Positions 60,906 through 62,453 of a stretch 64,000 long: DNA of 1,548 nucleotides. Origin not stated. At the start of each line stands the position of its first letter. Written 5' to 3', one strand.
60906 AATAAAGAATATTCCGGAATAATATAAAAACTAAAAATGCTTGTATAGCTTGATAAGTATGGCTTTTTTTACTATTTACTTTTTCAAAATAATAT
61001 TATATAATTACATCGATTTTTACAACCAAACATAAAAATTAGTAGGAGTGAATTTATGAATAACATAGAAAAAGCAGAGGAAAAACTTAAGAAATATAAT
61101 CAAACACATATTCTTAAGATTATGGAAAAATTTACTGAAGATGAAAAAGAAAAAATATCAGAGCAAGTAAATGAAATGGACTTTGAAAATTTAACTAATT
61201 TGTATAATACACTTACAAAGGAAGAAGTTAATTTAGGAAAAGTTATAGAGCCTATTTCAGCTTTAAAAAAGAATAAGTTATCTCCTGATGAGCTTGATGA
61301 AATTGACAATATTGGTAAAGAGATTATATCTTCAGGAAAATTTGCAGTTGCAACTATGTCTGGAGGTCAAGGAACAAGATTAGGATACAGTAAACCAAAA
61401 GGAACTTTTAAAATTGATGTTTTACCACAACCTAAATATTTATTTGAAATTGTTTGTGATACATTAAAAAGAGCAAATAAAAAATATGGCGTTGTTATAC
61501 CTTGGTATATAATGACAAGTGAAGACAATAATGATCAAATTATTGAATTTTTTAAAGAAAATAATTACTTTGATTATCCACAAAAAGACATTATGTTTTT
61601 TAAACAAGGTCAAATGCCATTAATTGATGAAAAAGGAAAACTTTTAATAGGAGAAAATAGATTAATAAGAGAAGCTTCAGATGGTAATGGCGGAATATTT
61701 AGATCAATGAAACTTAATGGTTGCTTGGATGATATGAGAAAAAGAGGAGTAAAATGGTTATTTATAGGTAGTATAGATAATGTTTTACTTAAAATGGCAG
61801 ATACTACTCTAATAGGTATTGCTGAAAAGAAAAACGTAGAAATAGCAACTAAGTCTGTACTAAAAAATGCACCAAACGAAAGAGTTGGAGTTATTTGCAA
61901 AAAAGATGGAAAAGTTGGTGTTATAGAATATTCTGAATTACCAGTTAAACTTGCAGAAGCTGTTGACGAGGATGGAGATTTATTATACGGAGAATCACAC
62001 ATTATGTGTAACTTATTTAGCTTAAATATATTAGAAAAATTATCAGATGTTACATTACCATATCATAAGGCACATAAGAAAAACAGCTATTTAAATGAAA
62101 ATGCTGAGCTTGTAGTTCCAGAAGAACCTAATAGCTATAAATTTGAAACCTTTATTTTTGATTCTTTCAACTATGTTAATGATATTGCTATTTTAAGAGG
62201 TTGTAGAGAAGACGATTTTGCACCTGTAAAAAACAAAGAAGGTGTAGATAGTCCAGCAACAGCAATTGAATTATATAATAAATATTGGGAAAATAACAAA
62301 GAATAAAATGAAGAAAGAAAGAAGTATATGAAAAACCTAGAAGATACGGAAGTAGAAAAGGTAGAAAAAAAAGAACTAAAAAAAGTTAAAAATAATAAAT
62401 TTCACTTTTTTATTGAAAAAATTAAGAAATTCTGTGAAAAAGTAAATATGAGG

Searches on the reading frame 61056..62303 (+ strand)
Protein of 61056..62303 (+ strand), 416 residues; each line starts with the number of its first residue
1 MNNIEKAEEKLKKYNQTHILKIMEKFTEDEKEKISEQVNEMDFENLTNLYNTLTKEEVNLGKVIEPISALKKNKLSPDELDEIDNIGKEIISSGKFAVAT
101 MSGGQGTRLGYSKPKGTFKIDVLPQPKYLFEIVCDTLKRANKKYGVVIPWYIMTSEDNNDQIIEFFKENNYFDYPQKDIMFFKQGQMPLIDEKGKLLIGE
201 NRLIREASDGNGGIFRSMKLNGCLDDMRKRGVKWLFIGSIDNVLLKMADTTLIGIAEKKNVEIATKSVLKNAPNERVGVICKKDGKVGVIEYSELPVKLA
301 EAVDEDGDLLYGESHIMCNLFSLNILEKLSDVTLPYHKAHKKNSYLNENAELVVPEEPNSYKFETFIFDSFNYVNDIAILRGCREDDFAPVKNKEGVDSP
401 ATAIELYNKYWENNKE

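Call 38: search_protein_families(library=pfam, proteins=[window:61056-62303:+], max_evalue=0.00001)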
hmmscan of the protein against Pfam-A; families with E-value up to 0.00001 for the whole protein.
window:61056-62303:+ (416 aa): 1 family
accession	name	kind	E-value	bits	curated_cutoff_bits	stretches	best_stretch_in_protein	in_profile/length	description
PF01704.24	UDPGP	-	1.2e-39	136.7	22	1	49-394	7-338/413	UTP--glucose-1-phosphate uridylyltransferase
